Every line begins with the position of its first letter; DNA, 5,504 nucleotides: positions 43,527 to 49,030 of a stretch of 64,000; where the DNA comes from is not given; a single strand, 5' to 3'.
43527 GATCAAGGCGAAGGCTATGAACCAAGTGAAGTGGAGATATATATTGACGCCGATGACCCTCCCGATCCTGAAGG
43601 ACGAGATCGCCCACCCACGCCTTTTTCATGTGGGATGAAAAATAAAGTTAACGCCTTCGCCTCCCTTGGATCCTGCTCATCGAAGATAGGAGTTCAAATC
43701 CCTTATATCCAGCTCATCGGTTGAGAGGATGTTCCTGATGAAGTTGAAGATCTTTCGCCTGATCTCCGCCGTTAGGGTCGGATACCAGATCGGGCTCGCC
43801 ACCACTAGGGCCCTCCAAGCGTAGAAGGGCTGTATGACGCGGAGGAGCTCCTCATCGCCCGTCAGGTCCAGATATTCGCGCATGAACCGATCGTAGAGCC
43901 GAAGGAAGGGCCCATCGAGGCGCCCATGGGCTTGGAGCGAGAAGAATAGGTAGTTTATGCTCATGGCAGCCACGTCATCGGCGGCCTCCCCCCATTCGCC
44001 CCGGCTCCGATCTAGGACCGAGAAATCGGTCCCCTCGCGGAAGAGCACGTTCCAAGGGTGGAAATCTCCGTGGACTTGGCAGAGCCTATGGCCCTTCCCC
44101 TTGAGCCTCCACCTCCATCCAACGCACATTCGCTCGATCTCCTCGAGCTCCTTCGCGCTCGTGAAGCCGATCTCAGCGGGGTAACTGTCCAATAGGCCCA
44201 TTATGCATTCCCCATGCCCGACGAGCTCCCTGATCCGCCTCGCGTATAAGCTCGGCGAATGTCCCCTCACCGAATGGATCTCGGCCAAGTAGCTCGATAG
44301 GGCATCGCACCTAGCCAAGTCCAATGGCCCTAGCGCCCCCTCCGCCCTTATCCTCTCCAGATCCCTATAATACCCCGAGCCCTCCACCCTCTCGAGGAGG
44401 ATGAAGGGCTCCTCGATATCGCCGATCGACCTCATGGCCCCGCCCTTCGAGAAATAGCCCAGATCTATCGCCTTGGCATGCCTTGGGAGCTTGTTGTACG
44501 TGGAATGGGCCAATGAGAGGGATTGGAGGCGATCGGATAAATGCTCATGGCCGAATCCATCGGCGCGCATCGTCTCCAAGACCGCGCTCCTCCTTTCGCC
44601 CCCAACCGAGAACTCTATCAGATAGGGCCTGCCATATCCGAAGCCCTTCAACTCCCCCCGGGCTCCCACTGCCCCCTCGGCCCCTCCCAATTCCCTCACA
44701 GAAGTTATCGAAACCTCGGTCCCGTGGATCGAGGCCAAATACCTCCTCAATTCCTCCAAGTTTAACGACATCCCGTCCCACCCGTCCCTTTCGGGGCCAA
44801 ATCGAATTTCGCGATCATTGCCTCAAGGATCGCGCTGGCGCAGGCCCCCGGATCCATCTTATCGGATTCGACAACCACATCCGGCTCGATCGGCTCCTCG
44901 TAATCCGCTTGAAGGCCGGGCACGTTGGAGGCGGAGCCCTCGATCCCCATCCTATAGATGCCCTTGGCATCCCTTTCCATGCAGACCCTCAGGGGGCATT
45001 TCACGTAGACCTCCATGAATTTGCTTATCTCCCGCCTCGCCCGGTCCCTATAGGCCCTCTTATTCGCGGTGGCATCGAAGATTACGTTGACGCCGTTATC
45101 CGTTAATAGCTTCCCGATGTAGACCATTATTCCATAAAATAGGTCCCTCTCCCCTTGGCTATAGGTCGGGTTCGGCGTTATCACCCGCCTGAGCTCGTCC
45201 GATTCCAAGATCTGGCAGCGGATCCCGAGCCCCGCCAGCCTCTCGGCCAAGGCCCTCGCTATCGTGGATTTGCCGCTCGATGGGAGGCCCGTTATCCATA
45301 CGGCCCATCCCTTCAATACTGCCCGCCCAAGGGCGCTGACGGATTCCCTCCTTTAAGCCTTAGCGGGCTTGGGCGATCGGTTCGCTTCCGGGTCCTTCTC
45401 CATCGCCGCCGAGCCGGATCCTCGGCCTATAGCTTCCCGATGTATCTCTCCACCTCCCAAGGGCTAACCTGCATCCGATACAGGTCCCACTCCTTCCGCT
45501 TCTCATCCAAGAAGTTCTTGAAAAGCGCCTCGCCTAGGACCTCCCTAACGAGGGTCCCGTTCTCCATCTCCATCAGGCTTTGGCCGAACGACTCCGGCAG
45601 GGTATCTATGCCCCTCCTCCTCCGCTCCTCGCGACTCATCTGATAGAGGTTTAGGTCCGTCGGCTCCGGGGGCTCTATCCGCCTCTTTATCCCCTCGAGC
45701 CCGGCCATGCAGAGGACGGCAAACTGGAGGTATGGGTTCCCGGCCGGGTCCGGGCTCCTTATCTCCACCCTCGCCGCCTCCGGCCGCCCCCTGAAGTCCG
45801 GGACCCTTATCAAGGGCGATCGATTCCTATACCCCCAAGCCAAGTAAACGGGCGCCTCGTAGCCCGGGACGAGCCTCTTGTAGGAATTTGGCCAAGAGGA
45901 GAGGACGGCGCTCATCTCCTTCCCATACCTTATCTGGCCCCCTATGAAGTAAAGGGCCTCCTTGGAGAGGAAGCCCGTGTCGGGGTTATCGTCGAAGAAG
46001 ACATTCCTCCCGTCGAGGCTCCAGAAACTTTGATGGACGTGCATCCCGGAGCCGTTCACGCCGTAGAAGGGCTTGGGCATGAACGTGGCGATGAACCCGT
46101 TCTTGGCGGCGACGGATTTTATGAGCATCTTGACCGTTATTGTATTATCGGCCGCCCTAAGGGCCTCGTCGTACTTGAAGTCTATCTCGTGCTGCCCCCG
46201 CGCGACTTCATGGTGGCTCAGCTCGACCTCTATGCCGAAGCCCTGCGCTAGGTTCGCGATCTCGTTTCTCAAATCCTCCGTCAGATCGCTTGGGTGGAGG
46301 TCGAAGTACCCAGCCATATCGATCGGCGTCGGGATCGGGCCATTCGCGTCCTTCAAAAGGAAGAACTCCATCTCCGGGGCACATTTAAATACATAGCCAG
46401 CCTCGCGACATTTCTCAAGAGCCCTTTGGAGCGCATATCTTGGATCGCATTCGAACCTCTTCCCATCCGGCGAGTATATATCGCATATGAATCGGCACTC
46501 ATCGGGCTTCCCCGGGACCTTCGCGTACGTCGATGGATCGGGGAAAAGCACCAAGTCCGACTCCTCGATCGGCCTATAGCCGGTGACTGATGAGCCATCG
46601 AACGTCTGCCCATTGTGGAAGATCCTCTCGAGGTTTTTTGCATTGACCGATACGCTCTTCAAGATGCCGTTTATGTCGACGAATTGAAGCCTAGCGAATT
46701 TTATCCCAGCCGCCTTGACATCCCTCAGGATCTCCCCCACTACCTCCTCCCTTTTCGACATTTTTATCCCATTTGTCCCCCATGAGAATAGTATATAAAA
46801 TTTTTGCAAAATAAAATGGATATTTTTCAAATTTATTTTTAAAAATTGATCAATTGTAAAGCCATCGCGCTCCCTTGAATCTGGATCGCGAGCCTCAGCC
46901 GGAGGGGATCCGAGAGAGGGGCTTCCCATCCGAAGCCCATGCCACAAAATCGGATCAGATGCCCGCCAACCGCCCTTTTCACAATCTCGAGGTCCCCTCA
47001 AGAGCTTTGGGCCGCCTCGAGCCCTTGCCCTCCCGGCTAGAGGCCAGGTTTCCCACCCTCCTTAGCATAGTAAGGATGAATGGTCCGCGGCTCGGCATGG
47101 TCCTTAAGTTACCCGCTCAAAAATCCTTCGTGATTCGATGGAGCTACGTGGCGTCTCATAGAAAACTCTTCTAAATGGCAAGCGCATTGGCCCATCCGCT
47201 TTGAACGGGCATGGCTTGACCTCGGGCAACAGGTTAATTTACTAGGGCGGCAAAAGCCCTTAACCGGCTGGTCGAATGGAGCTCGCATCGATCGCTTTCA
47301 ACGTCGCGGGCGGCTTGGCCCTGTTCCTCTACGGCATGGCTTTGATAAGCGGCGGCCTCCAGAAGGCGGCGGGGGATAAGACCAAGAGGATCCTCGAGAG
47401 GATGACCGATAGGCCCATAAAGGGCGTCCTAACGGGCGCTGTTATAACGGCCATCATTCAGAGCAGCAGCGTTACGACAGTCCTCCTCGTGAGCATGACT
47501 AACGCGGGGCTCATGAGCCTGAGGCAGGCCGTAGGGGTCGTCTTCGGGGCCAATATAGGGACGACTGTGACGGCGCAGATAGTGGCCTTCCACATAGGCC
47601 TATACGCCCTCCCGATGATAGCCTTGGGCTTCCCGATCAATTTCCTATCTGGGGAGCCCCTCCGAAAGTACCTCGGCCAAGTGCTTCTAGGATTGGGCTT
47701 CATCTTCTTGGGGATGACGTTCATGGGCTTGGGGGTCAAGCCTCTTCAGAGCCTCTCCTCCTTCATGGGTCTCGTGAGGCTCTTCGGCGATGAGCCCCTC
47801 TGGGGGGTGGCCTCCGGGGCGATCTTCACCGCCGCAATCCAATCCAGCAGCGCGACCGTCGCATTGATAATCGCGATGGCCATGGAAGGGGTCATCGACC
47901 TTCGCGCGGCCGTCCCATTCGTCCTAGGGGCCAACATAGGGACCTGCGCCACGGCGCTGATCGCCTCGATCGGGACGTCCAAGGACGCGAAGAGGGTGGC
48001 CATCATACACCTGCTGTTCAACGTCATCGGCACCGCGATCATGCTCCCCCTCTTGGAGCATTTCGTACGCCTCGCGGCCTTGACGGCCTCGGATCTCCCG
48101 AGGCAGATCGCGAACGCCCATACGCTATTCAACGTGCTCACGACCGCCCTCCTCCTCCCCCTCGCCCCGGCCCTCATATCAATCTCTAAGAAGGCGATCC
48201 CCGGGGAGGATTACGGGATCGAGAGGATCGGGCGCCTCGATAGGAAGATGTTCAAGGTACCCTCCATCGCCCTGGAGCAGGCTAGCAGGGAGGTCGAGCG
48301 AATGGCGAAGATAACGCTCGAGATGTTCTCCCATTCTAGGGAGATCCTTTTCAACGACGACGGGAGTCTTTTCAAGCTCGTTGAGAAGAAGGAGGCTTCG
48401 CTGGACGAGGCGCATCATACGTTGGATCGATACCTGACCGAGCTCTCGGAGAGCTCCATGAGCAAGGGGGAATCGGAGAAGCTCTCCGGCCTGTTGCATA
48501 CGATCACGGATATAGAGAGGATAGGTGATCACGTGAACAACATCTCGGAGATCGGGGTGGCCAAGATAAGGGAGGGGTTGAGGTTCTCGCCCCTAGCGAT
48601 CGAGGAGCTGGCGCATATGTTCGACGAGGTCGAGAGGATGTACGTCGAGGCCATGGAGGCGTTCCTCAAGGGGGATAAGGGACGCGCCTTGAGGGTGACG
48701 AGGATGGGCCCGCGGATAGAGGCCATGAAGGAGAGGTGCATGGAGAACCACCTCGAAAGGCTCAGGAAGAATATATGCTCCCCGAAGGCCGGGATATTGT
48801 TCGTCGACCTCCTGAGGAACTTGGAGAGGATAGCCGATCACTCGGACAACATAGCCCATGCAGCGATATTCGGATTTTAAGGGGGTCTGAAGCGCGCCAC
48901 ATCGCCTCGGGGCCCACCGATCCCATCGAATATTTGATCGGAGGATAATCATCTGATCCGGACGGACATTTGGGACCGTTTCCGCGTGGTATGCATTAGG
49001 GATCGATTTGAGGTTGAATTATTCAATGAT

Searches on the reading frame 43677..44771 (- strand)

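Call 56: search_protein_families(library=pfam, proteins=[window:43677-44771:-], max_evalue=0.001)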
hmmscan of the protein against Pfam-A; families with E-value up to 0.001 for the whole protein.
window:43677-44771:- (364 aa): 1 family
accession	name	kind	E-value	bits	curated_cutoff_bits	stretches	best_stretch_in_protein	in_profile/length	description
PF01636.29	APH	-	2.5e-08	34.4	23.2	1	118-294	67-230/239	Phosphotransferase enzyme family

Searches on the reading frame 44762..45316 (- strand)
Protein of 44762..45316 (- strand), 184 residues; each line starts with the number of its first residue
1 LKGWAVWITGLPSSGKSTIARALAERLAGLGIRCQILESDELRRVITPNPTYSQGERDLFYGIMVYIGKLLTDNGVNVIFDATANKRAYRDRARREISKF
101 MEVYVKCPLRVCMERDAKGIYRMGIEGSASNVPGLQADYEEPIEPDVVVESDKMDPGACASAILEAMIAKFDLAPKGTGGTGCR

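Call 56: search_protein_families(library=pfam, proteins=[window:44762-45316:-], max_evalue=0.001)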
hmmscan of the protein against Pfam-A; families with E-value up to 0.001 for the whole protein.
window:44762-45316:- (184 aa): 8 families
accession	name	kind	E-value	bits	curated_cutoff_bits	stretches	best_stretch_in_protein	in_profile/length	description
PF01583.26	APS_kinase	-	3.5e-35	121.7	21.1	1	3-150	2-152/152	Adenylylsulphate kinase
PF13671.12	AAA_33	-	3.3e-14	53.8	27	1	6-118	2-117/143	AAA domain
PF08433.16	KTI12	-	1.3e-10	41.7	22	1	6-172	4-138/271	Chromatin associated protein KTI12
PF13238.12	AAA_18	-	1.4e-08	35.7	29.4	1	7-117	2-109/128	AAA domain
PF07931.18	CPT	-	4.4e-07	30.3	22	1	7-166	5-170/172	Chloramphenicol phosphotransferase-like protein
PF01591.24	6PF2K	-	0.00021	21.2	27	0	6-49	16-59/223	6-phosphofructo-2-kinase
PF00910.28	RNA_helicase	-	0.00066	20.6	21.5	0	6-117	1-88/105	RNA helicase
PF20720.3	nSTAND3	-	0.00084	19.5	27.2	0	6-49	20-64/155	Novel STAND NTPase 3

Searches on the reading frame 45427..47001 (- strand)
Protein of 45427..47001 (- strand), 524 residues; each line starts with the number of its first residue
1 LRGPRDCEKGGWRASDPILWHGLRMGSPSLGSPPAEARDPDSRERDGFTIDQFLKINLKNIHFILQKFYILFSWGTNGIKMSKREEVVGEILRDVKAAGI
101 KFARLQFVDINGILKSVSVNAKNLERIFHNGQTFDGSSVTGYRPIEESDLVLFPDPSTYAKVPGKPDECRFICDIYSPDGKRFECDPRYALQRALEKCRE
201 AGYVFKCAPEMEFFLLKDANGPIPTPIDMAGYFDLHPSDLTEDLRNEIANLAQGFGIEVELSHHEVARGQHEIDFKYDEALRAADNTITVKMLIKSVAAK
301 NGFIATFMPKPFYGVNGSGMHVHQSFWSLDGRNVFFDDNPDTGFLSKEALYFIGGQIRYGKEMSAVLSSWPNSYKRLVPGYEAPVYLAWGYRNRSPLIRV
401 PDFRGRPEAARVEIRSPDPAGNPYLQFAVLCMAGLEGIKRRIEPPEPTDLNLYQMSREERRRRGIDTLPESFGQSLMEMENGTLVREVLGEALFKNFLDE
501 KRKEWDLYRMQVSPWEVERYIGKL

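Call 56: search_protein_families(library=pfam, proteins=[window:45427-47001:-], max_evalue=0.001)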
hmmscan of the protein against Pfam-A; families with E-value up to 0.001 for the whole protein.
window:45427-47001:- (524 aa): 2 families
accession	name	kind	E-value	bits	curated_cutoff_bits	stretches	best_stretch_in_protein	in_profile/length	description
PF00120.29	Gln-synt_C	-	2.5e-123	412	24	1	185-520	2-344/344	Glutamine synthetase, catalytic domain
PF03951.24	Gln-synt_N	-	6.7e-24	83.8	33.4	1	100-178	2-82/82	Glutamine synthetase, beta-Grasp domain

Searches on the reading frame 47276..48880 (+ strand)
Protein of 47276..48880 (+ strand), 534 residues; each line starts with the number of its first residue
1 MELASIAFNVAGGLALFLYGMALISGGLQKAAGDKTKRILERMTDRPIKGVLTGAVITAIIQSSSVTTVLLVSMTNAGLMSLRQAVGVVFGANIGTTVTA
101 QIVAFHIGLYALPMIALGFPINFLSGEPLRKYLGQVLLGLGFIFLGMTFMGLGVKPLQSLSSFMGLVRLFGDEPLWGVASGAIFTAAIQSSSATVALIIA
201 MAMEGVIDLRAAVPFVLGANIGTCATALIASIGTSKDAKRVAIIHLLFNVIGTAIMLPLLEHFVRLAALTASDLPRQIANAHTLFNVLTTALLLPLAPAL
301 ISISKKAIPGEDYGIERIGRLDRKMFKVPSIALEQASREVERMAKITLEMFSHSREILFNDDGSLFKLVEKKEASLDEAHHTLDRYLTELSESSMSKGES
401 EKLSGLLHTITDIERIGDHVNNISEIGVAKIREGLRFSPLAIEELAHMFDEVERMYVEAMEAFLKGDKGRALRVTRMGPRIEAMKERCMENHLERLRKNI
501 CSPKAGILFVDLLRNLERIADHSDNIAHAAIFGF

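Call 56: search_protein_families(library=pfam, proteins=[window:47276-48880:+], max_evalue=0.001)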
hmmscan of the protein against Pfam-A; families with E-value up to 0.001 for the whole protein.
window:47276-48880:+ (534 aa): 3 families
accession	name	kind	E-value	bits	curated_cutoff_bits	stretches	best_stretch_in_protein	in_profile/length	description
PF02690.20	Na_Pi_cotrans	-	3.9e-64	215.2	29.1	2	16-150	1-135/137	Na+/Pi-cotransporter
PF01895.24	PhoU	-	6e-32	110.3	23.5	2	340-426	1-88/89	PhoU domain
PF01865.21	PhoU_div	-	0.00061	19.7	24.4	0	337-528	17-206/214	Protein of unknown function DUF47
